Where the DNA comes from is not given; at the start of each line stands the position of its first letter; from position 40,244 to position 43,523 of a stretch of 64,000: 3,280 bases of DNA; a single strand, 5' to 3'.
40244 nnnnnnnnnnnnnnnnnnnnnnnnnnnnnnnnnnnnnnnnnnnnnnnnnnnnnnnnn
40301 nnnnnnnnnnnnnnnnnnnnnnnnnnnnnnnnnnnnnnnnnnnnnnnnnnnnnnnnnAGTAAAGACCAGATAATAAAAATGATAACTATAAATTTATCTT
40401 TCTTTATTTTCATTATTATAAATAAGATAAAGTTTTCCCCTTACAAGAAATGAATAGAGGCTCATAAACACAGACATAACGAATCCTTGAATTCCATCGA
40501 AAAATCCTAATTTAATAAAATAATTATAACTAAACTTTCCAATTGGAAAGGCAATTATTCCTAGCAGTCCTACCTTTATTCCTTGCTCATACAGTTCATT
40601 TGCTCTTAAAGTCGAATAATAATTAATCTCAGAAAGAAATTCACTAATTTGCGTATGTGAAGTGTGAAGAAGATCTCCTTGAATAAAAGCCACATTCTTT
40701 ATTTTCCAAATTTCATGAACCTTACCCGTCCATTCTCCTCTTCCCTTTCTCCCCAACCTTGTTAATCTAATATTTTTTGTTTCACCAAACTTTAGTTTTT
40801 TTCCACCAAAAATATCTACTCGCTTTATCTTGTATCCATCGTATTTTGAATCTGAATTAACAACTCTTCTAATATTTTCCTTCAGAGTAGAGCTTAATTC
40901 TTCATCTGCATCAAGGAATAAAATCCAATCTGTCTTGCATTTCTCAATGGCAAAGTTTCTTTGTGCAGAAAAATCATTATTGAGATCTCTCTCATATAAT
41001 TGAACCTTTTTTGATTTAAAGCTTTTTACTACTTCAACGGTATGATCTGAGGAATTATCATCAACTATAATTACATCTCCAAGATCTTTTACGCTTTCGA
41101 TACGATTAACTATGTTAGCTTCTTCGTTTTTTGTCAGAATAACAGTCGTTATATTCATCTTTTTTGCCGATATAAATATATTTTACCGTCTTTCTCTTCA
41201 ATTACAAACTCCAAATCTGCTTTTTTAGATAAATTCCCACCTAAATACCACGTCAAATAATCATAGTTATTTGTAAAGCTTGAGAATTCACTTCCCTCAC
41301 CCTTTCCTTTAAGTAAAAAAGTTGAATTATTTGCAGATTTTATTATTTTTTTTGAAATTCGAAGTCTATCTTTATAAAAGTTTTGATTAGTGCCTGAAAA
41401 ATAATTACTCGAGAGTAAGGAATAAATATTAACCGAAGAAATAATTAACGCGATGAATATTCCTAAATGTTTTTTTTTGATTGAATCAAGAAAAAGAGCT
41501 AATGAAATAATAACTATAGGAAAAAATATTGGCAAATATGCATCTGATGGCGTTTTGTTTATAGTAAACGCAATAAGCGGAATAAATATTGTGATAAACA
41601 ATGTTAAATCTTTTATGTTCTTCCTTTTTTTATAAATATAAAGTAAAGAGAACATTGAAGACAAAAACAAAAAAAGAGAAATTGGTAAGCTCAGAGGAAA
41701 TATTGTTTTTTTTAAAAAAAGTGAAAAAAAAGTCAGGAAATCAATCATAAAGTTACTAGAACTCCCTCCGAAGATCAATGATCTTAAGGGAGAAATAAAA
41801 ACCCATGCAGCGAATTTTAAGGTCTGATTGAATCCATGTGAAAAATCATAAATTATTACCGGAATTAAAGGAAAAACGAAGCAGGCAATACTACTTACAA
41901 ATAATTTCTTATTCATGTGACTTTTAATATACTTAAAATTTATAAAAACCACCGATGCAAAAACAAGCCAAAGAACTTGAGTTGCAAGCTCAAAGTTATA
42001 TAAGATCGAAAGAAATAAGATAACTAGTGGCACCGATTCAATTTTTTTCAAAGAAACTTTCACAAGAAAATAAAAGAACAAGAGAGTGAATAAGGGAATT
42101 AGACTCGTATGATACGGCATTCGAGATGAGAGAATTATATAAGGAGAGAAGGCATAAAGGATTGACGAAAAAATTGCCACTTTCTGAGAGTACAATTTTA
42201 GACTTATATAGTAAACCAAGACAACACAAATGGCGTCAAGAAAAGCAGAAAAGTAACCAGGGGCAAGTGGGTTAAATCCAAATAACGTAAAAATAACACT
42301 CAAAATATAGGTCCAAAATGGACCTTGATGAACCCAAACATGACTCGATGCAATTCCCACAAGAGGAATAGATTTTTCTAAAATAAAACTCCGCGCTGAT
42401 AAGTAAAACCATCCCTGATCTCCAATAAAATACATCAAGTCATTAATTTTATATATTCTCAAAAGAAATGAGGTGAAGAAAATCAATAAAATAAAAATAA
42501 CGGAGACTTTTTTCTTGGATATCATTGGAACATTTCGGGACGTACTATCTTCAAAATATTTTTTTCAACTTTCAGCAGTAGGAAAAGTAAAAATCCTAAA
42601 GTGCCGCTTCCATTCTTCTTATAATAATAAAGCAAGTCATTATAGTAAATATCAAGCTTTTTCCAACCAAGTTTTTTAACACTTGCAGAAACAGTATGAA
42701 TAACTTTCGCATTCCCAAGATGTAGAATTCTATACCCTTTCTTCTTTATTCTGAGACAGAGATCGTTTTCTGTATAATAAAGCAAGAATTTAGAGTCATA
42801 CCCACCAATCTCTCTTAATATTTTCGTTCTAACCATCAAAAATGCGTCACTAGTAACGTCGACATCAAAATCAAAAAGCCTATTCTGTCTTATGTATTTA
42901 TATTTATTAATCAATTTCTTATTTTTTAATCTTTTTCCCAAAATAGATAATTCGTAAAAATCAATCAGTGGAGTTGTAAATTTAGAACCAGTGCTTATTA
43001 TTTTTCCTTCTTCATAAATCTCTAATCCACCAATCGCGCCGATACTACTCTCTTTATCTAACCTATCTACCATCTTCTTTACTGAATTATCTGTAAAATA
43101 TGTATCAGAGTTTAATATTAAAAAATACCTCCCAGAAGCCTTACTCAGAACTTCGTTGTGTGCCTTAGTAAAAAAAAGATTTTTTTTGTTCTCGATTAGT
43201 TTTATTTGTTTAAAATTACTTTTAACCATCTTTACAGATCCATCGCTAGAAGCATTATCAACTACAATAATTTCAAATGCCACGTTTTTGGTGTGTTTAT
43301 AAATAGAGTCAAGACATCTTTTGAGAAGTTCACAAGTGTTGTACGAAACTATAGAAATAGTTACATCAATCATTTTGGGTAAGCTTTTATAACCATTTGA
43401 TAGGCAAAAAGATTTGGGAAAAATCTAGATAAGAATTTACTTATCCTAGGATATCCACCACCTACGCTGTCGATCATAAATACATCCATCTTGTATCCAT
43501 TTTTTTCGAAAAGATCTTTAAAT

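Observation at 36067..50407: ~14 kb AT-rich glycan-biosynthesis island abutting tRNA-Val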

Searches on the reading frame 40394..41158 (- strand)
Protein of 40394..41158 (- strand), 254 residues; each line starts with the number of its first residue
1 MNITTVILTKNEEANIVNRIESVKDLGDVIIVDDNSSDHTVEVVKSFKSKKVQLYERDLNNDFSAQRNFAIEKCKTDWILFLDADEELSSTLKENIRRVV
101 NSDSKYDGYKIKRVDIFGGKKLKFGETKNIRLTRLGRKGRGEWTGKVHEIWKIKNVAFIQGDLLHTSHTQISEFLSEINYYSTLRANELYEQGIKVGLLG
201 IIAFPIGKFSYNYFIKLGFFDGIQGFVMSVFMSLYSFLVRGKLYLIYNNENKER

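Call 4: search_protein_families(library=pfam, proteins=[window:40394-41158:-], max_evalue=0.01)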
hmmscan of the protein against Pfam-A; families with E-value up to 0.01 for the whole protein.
window:40394-41158:- (254 aa): 5 families
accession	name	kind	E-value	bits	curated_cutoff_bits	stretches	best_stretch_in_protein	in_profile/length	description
PF00535.33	Glycos_transf_2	-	6.5e-22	78.7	23.3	1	6-101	3-104/168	Glycosyl transferase family 2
PF10111.15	Glyco_tranf_2_2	-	3.2e-10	40.4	27.3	1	6-100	3-106/276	Glycosyltransferase like family 2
PF13704.12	Glyco_tranf_2_4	-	3.1e-06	28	27.5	1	27-89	20-85/98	Glycosyl transferase family 2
PF09258.16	Glyco_transf_64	-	0.006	16.4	21.3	1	4-90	2-90/245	Glycosyl transferase family 64 domain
PF13896.12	Glyco_transf_49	-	0.0078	16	27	1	53-105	106-160/329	Glycosyl-transferase for dystroglycan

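Call 12: search_protein_families(library=ncbifam, proteins=[window:40394-41158:-], max_evalue=0.001)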
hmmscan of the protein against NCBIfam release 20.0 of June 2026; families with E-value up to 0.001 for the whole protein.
window:40394-41158:- (254 aa): 13 families
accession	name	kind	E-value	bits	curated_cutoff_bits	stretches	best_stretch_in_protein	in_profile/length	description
TIGR04195.1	S_glycosyl_SunS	equivalog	1.4e-12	47.2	350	1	2-100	58-155/421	SunS family peptide S-glycosyltransferase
TIGR04283.1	glyco_like_mftF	equivalog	8e-12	45.2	182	1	5-109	3-107/221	TIGR04283 family arsenosugar biosynthesis glycosyltransferase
NF007482.0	PRK10073.1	equivalog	4.4e-08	32.5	423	1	27-100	36-110/334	glycosyltransferase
NF038302.1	EPS_HpsE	equivalog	6.5e-08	31.9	300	1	28-86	35-97/307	hormogonium polysaccharide biosynthesis glycosyltransferase HpsE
NF047683.1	TeichurnBiosyTuaG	equivalog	3.8e-07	30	400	1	6-89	11-100/252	teichuronic acid biosynthesis protein TuaG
TIGR03965.1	mycofact_glyco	equivalog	8.6e-07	28.2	280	1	3-85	76-164/467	mycofactocin biosynthesis glycosyltransferase MftF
NF050050.1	ProtGlycPglI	equivalog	5.9e-06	25.9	500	1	21-95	22-104/306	GalNAc(5)-diNAcBac-PP-undecaprenol beta-1,3-glucosyltransferase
NF041875.1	EPS_EpsD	equivalog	1.6e-05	24.5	370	1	28-91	32-95/325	exopolysaccharide biosynthesis glycosyltransferase EpsD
TIGR03937.1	PgaC_IcaA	equivalog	2.7e-05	23.3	422.3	1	3-92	47-142/407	poly-beta-1,6-N-acetyl-D-glucosamine synthase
NF038299.1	EPS_HpsN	equivalog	5.6e-05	22.3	425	1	3-92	3-98/317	hormogonium polysaccharide biosynthesis glycosyltransferase HpsN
TIGR04182.1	glyco_TIGR04182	equivalog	0.00013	21.5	325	1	3-87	2-84/293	S-layer glycoprotein N-glycosyltransferase AglJ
TIGR04017.1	WcaA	equivalog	0.00025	20.8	495.75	1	27-89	35-99/279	colanic acid biosynthesis glycosyltransferase WcaA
NF045692.1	OglycostaseCruG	equivalog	0.00075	18.5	600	0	3-101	43-153/386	2'-O-glycosyltransferase CruG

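Call 71: search_solved_structures(query=window:40394-41158:-, max_evalue=0.01)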
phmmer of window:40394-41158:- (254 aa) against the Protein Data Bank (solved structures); distinct sequences matched with E-value up to 0.01: 15.
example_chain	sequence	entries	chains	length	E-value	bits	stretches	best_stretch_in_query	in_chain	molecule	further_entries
22ao_A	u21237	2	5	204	6.8e-16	61.7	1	3-120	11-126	GmaR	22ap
7msp_A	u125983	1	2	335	9.7e-11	44.8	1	3-101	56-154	SPbeta prophage-derived glycosyltransferase SunS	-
7msn_A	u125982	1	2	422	1.6e-10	44.1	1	3-101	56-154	SPbeta prophage-derived glycosyltransferase SunS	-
7msk_A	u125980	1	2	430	5.2e-07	32.6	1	2-88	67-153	Glyco_trans_2-like domain-containing protein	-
3l7j_A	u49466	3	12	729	1e-06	31.6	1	2-91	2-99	Teichoic acid biosynthesis protein F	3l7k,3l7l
3l7i_A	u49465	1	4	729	1e-06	31.6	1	2-91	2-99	Teichoic acid biosynthesis protein F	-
3l7m_A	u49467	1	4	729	1e-06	31.6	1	2-91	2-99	Teichoic acid biosynthesis protein F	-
5tze_C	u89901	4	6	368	8.3e-06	28.6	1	23-118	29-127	Glycosyl transferase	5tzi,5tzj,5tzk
5tz8_A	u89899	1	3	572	1.8e-05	27.5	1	23-116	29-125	Glycosyl transferase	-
2z87_A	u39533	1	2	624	0.00016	24.5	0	28-86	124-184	Chondroitin synthase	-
2z86_A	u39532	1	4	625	0.00016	24.4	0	28-86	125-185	Chondroitin synthase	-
8vh7_A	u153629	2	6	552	0.00088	22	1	20-98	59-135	Heparosan synthase B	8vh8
8viw_A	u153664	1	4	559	0.00091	22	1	20-98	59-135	Heparosan synthase B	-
6h1j_A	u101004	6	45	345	0.0012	21.6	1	24-96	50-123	Probable ss-1,3-N-acetylglucosaminyltransferase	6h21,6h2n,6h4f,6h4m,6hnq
6p61_A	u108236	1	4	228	0.0013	21.4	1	24-107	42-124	Glycosyltransferase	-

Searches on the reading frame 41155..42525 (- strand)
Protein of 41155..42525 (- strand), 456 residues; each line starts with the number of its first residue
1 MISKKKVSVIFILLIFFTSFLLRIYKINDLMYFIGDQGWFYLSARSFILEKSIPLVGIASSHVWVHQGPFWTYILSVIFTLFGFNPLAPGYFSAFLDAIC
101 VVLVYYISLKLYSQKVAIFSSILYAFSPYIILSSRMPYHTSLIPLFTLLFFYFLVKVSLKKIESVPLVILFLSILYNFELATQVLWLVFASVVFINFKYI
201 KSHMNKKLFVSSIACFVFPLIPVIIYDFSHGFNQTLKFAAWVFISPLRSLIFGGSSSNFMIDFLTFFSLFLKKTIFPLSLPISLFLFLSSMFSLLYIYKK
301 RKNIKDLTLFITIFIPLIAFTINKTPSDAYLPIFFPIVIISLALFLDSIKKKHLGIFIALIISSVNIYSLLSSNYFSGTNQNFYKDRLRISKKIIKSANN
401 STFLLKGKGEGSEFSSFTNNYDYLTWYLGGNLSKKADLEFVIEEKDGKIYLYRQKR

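Call 4: search_protein_families(library=pfam, proteins=[window:41155-42525:-], max_evalue=0.01)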
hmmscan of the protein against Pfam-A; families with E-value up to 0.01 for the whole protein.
window:41155-42525:- (456 aa): 1 family
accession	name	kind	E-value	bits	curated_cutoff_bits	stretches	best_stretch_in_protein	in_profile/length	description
PF13231.12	PMT_2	-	5.4e-06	27.1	26.1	1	67-226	2-160/160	Dolichyl-phosphate-mannose-protein mannosyltransferase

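Call 12: search_protein_families(library=ncbifam, proteins=[window:41155-42525:-], max_evalue=0.001)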
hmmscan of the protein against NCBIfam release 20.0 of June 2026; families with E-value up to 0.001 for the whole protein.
window:41155-42525:- (456 aa): 0 families

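Call 68: search_protein_representatives(protein=window:41155-42525:-)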
Query: 456 residues. Proteins with E-value up to 0.001 (for the whole library): 2666; up to 1e-10: 946; up to 1e-30: 217. The best 150 are listed.
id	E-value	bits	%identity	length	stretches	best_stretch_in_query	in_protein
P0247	8.0e-285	961.2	100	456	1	1-456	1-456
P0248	1.8e-97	343.8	41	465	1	10-453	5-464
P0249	4.9e-96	339.1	44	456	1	9-449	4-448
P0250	2.5e-95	336.8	45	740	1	5-454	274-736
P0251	1.3e-94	334.4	43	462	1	8-453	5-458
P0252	2.3e-94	333.6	45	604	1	8-447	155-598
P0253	2.1e-93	330.4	41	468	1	5-452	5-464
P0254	2.3e-93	330.3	46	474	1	9-447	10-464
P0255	4.4e-91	322.8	42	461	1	31-448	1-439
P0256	3.8e-90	319.7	34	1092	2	8-349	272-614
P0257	5.8e-90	319.1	43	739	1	9-453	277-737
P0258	8.0e-90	318.6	43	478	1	12-454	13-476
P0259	1.1e-89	318.1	45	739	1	5-450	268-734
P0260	2.2e-89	317.2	41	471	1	2-453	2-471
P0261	2.4e-89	317.0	42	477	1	15-453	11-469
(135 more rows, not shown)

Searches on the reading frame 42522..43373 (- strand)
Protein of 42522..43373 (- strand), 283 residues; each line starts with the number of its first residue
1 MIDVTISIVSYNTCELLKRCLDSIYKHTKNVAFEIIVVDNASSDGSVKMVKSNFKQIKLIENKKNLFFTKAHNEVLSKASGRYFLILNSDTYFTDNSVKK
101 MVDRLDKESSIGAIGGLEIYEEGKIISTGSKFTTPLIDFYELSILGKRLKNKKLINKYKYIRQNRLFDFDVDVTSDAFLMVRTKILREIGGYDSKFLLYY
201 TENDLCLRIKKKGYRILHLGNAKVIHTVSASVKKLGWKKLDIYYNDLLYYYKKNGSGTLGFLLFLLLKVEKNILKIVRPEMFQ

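Call 4: search_protein_families(library=pfam, proteins=[window:42522-43373:-], max_evalue=0.01)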
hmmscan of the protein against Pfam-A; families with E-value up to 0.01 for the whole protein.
window:42522-43373:- (283 aa): 6 families
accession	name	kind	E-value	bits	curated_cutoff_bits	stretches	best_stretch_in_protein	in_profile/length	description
PF00535.33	Glycos_transf_2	-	2.3e-25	89.9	23.3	1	6-188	2-166/168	Glycosyl transferase family 2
PF13641.12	Glyco_tranf_2_3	-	5.9e-08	33.4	27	1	4-228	3-213/230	Glycosyltransferase like family 2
PF10111.15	Glyco_tranf_2_2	-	4.4e-06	26.8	27.3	1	31-212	28-202/276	Glycosyltransferase like family 2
PF13632.12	Glyco_trans_2_3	-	0.00025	21.4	27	0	83-148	1-65/198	Glycosyl transferase family group 2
PF13712.12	Glyco_tranf_2_5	-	0.0003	21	27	1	60-217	35-178/210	Glycosyltransferase like family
PF13704.12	Glyco_tranf_2_4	-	0.0033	18.3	27.5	1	21-83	7-74/98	Glycosyl transferase family 2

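Call 12: search_protein_families(library=ncbifam, proteins=[window:42522-43373:-], max_evalue=0.001)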
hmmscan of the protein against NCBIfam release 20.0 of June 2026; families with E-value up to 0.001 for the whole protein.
window:42522-43373:- (283 aa): 17 families
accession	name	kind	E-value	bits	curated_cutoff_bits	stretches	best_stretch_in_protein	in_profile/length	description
TIGR03111.1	glyc2_xrt_Gpos1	hypoth_equivalog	2e-13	50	363.95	1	3-133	50-184/439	TIGR03111 family XrtG-associated glycosyltransferase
NF041875.1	EPS_EpsD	equivalog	6.8e-12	45.4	370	1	6-229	3-209/325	exopolysaccharide biosynthesis glycosyltransferase EpsD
TIGR04195.1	S_glycosyl_SunS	equivalog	3.8e-11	42.5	350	1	4-105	59-157/421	SunS family peptide S-glycosyltransferase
TIGR03965.1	mycofact_glyco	equivalog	4.1e-11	42.4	280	2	3-107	75-181/467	mycofactocin biosynthesis glycosyltransferase MftF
NF038302.1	EPS_HpsE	equivalog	6e-11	41.9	300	1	2-116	1-122/307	hormogonium polysaccharide biosynthesis glycosyltransferase HpsE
TIGR04283.1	glyco_like_mftF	equivalog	1.2e-10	41.3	182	1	6-247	3-204/221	TIGR04283 family arsenosugar biosynthesis glycosyltransferase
NF053739.1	GlytfEpsEBac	equivalog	1.2e-10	40.8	450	1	4-115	3-117/265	glycosyltransferase EpsE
NF047683.1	TeichurnBiosyTuaG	equivalog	2.2e-10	40.6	400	1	4-119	8-125/252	teichuronic acid biosynthesis protein TuaG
TIGR01556.1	rhamnosyltran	subfamily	7.9e-10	38.4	200.55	1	20-242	9-217/281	rhamnosyltransferase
TIGR03937.1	PgaC_IcaA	equivalog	1.5e-09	37.3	422.3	1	4-116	47-161/407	poly-beta-1,6-N-acetyl-D-glucosamine synthase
NF007482.0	PRK10073.1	equivalog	1.7e-09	37.2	423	1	5-98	9-103/334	glycosyltransferase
NF038299.1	EPS_HpsN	equivalog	1.4e-07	30.8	425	1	4-128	3-128/317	hormogonium polysaccharide biosynthesis glycosyltransferase HpsN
TIGR04009.1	wcaE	equivalog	3e-07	30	369.2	1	11-109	13-110/248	colanic acid biosynthesis glycosyltransferase WcaE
TIGR04242.1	nodulat_NodC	equivalog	4.5e-07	29.2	550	1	5-116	51-166/395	chitooligosaccharide synthase NodC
TIGR04440.1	glyco_TIGR04440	domain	1.9e-06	27.7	70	1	4-117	2-118/215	TIGR00180 family glycosyltransferase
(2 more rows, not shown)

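Call 70: search_solved_structures(query=window:42522-43373:-, max_evalue=0.01)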
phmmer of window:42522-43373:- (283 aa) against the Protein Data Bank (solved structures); distinct sequences matched with E-value up to 0.01: 17.
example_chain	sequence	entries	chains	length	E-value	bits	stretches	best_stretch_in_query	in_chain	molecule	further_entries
2z86_A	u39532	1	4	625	7.4e-09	38.8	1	4-131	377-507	Chondroitin synthase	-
2z87_A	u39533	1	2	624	7.6e-09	38.8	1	4-131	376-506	Chondroitin synthase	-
7msp_A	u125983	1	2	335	4.7e-07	32.9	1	4-99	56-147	SPbeta prophage-derived glycosyltransferase SunS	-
7msk_A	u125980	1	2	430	4.8e-07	32.9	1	4-112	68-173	Glyco_trans_2-like domain-containing protein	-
7msn_A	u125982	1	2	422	6.9e-07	32.4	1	4-99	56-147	SPbeta prophage-derived glycosyltransferase SunS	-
6p61_A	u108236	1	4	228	9.5e-07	31.9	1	4-99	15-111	Glycosyltransferase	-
5hea_A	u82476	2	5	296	2.3e-06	30.7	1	5-99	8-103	Putative glycosyltransferase (GalT1)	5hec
22ao_A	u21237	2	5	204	2.5e-05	27.2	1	7-107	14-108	GmaR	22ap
9omj_A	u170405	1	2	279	6.1e-05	26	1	2-105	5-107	Glycosyltransferase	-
9omm_A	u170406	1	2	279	6.5e-05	25.9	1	2-105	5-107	Glycosyltransferase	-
9omh_A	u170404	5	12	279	6.5e-05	25.9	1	2-105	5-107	Glycosyltransferase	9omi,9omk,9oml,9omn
5tze_C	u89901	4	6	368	7.8e-05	25.6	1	6-109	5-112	Glycosyl transferase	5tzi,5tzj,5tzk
5tz8_A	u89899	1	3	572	0.00017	24.5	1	6-108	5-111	Glycosyl transferase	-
3bcv_A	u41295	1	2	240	0.00021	24.2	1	4-117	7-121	Putative glycosyltransferase protein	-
5mlz_A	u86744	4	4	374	0.00055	22.8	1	3-117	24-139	Dolichol monophosphate mannose synthase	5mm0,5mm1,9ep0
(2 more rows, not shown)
